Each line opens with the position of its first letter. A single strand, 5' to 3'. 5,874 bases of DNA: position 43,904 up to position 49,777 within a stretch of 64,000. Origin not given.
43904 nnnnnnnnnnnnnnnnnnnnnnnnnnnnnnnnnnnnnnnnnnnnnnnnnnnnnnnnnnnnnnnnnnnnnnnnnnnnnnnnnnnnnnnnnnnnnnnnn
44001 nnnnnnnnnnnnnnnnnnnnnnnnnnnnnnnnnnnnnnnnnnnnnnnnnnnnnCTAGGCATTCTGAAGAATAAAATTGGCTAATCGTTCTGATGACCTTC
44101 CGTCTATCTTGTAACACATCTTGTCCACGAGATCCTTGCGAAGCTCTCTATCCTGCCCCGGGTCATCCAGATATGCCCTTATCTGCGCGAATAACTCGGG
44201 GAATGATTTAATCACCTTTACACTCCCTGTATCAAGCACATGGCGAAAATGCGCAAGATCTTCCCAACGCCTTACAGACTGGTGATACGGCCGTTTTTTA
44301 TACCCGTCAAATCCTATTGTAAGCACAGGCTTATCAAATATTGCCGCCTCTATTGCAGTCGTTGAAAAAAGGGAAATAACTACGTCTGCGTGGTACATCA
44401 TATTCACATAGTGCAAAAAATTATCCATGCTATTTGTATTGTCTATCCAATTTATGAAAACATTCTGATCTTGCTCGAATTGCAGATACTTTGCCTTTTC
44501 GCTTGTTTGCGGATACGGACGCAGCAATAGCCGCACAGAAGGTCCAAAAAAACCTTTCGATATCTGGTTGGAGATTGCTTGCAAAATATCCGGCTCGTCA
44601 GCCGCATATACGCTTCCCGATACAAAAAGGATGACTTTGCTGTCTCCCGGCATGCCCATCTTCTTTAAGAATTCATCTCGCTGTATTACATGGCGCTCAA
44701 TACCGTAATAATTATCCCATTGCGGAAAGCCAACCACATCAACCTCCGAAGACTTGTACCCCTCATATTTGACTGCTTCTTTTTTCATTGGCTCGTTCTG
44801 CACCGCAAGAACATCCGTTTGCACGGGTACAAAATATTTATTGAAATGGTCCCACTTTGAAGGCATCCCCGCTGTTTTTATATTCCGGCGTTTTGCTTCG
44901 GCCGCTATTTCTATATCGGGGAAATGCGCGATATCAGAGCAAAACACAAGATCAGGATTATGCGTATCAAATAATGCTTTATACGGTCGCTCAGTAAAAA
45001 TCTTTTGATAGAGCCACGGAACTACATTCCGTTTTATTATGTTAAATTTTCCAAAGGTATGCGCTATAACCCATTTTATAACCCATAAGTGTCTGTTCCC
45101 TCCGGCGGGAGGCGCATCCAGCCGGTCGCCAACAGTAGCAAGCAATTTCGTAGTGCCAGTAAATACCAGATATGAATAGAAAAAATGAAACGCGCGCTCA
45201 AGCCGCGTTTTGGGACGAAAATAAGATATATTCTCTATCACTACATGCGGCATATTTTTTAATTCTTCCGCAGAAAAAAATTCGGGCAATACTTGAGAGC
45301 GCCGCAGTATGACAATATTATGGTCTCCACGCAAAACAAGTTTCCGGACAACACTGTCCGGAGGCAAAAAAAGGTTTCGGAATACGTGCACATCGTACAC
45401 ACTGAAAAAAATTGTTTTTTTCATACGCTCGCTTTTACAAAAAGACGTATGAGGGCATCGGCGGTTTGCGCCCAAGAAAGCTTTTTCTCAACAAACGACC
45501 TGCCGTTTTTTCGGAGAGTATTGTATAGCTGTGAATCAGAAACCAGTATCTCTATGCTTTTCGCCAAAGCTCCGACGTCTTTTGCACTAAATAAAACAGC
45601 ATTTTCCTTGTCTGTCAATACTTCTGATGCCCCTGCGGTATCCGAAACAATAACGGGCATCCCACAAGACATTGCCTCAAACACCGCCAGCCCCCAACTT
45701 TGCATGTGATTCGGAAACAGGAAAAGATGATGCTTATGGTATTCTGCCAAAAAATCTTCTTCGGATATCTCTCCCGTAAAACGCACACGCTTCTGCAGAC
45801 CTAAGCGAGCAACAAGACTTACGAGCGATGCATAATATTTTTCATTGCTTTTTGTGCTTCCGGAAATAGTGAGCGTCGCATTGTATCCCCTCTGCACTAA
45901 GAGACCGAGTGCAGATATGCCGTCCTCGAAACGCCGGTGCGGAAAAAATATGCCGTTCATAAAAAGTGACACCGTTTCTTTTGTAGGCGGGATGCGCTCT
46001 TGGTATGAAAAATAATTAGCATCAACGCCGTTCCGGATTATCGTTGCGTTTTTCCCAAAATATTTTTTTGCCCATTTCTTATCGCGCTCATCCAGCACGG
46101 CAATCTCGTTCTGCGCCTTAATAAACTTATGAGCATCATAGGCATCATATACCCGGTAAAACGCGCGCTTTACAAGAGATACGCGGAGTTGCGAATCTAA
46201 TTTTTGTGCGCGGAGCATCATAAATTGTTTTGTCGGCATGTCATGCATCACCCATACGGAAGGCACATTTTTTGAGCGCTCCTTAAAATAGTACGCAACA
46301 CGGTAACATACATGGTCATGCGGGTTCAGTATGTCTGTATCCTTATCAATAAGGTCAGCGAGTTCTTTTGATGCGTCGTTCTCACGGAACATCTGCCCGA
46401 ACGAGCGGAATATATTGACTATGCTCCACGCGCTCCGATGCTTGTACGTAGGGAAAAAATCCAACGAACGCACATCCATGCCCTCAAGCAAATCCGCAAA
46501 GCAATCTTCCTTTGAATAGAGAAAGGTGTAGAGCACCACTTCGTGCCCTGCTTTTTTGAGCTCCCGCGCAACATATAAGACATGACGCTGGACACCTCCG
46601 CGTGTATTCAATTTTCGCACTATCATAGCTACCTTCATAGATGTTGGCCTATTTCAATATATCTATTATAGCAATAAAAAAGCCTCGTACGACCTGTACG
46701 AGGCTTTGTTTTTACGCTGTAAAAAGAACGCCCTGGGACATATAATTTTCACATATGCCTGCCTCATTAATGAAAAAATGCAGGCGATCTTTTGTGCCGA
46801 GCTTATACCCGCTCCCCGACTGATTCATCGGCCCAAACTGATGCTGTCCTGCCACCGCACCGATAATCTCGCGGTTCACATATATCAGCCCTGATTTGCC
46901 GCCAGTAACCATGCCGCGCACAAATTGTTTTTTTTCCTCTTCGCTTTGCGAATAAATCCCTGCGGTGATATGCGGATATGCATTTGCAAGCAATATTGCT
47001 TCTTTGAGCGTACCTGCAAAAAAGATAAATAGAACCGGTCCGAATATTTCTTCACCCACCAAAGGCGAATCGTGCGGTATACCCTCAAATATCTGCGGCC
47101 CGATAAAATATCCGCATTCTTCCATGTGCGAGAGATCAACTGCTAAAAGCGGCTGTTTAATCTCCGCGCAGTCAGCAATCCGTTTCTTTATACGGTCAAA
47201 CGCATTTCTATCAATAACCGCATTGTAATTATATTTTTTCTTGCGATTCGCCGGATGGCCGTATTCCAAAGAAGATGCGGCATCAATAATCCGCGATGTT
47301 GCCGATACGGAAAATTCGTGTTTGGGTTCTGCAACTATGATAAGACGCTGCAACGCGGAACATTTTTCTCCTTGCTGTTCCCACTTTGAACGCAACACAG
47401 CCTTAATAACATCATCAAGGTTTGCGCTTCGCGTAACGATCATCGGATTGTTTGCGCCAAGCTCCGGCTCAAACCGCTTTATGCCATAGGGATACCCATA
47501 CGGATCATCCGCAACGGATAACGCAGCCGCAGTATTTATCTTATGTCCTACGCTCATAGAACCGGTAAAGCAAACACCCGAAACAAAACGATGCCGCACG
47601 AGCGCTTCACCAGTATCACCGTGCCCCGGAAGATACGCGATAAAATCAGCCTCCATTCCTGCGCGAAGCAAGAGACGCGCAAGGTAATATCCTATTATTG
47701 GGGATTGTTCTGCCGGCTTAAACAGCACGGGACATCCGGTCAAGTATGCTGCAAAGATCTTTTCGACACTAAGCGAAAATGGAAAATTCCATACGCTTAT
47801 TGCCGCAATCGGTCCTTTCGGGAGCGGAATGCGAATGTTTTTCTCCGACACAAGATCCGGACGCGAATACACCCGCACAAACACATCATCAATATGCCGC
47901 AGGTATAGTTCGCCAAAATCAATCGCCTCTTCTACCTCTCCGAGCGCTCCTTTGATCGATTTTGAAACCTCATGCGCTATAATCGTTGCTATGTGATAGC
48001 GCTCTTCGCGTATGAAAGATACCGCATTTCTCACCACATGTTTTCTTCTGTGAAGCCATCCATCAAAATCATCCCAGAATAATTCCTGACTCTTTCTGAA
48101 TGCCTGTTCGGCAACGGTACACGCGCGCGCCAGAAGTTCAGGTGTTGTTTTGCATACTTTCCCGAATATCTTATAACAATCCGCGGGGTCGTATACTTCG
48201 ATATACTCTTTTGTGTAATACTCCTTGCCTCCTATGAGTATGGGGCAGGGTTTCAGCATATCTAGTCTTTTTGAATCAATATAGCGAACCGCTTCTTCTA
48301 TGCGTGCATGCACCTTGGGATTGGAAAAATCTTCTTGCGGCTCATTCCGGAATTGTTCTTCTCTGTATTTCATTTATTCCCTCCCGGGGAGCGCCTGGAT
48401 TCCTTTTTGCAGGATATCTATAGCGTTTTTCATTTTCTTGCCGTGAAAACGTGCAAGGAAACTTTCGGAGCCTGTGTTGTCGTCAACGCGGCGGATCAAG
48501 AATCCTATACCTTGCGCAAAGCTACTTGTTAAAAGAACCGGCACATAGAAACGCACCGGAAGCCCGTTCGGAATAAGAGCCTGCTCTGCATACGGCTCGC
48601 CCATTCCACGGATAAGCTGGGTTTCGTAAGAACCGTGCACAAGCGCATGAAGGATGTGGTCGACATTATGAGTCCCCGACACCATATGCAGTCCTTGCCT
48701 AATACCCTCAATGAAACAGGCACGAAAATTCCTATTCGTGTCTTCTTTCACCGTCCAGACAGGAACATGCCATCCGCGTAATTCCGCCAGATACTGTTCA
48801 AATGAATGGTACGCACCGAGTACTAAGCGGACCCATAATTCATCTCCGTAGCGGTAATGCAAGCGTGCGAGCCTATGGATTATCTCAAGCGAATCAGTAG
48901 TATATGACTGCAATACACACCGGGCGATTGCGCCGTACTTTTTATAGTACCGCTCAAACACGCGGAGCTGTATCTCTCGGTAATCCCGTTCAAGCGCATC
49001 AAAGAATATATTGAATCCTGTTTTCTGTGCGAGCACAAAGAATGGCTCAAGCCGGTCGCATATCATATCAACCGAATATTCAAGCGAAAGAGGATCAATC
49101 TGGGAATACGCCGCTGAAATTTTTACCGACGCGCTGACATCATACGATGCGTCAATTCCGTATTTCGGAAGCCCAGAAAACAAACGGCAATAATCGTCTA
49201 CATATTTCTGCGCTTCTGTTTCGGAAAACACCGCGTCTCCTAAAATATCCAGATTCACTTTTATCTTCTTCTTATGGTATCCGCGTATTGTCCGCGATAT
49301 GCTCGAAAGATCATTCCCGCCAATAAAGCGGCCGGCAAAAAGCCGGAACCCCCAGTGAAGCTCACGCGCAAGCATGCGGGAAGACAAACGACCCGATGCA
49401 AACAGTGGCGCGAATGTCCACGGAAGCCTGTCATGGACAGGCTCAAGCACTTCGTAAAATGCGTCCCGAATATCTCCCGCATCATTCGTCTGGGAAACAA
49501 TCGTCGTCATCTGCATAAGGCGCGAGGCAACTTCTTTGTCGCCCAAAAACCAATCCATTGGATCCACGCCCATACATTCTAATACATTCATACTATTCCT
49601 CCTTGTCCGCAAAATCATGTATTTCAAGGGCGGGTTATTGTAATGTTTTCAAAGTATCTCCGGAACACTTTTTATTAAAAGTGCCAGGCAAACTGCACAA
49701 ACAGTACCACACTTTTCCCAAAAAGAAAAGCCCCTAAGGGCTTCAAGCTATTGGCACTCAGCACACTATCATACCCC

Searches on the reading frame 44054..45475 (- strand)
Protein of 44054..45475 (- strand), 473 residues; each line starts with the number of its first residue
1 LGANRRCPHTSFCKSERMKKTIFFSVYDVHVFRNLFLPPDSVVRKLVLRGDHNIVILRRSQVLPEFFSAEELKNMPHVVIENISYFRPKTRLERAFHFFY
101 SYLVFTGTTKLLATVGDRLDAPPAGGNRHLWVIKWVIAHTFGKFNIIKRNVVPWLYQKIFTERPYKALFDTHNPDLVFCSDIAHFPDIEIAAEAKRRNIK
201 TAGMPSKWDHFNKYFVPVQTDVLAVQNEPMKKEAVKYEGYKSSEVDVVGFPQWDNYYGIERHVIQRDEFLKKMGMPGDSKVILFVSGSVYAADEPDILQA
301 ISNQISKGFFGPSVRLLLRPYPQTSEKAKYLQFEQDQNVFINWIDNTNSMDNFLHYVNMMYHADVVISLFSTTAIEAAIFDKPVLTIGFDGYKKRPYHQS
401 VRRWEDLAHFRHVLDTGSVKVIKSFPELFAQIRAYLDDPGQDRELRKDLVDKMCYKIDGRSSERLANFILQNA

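Call 48: search_protein_families(library=pfam, proteins=[window:44054-45475:-], max_evalue=0.001)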
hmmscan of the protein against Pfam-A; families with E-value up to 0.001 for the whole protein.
window:44054-45475:- (473 aa): 1 family
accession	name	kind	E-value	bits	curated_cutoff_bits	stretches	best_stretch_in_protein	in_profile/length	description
PF04464.20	Glyphos_transf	-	1.1e-11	44.8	22.1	1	220-470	135-366/367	CDP-Glycerol:Poly(glycerophosphate) glycerophosphotransferase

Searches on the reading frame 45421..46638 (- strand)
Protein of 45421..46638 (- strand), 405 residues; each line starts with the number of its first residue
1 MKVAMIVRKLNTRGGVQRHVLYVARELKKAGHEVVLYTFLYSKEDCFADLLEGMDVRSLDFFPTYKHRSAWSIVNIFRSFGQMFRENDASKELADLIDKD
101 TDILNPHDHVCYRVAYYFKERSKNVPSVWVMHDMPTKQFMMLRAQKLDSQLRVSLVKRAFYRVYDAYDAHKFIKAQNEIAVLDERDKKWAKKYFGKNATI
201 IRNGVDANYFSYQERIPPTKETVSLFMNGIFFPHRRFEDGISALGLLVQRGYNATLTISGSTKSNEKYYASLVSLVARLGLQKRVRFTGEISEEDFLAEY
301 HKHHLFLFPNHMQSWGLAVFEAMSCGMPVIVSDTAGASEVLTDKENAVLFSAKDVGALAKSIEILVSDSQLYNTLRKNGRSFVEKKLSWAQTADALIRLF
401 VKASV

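Call 48: search_protein_families(library=pfam, proteins=[window:45421-46638:-], max_evalue=0.001)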
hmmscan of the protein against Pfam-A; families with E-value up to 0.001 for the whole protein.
window:45421-46638:- (405 aa): 6 families
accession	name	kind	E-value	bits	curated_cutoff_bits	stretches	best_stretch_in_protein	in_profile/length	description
PF00534.26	Glycos_transf_1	-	2.8e-30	105.6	26.4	1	225-381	18-171/172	Glycosyl transferases group 1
PF13692.12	Glyco_trans_1_4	-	3.6e-23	82.8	27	1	239-368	19-142/142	Glycosyl transferases group 1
PF13439.12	Glyco_transf_4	-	1.9e-12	48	28.5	1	14-207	2-168/170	Glycosyltransferase Family 4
PF13524.12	Glyco_trans_1_2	-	1.1e-11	45.3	25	1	272-397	27-143/144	Glycosyl transferase-like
PF20706.3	GT4-conflict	-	1.4e-09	37.9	26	1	213-396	188-385/385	Family 4 Glycosyltransferase in conflict systems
PF13579.12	Glyco_trans_4_4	-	2.3e-05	25.2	29.7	1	14-161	1-125/158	Glycosyl transferase 4-like domain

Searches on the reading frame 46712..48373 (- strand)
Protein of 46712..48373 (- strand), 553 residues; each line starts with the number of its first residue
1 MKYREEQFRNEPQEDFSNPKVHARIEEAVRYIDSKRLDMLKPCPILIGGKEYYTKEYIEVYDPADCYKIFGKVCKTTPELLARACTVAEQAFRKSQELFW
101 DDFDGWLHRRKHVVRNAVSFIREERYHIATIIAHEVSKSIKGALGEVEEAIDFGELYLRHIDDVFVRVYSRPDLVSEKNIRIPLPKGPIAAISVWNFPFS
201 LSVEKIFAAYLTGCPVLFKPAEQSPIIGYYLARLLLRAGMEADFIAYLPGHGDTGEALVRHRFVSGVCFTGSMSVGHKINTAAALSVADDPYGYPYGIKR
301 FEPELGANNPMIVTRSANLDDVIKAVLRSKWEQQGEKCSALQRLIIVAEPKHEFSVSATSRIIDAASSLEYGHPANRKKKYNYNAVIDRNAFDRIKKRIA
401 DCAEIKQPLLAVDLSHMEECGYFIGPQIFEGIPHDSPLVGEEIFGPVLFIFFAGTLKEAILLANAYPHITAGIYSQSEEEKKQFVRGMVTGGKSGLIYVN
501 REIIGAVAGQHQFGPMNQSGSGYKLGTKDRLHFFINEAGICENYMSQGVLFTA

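Call 34: search_protein_families(library=pfam, proteins=[window:46712-48373:-], max_evalue=0.00001)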
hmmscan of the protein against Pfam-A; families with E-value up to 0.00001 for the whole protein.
window:46712-48373:- (553 aa): 1 family
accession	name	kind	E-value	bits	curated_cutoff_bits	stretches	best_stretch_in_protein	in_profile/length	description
PF00171.27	Aldedh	-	1.3e-82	278.3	23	1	56-535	7-456/461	Aldehyde dehydrogenase family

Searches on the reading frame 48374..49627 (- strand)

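Call 34: search_protein_families(library=pfam, proteins=[window:48374-49627:-], max_evalue=0.00001)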
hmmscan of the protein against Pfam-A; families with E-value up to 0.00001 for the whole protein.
window:48374-49627:- (417 aa): 1 family
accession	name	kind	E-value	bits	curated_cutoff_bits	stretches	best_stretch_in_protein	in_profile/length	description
PF01619.24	Pro_dh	-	3.9e-42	145.2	27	1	112-393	3-278/278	Proline dehydrogenase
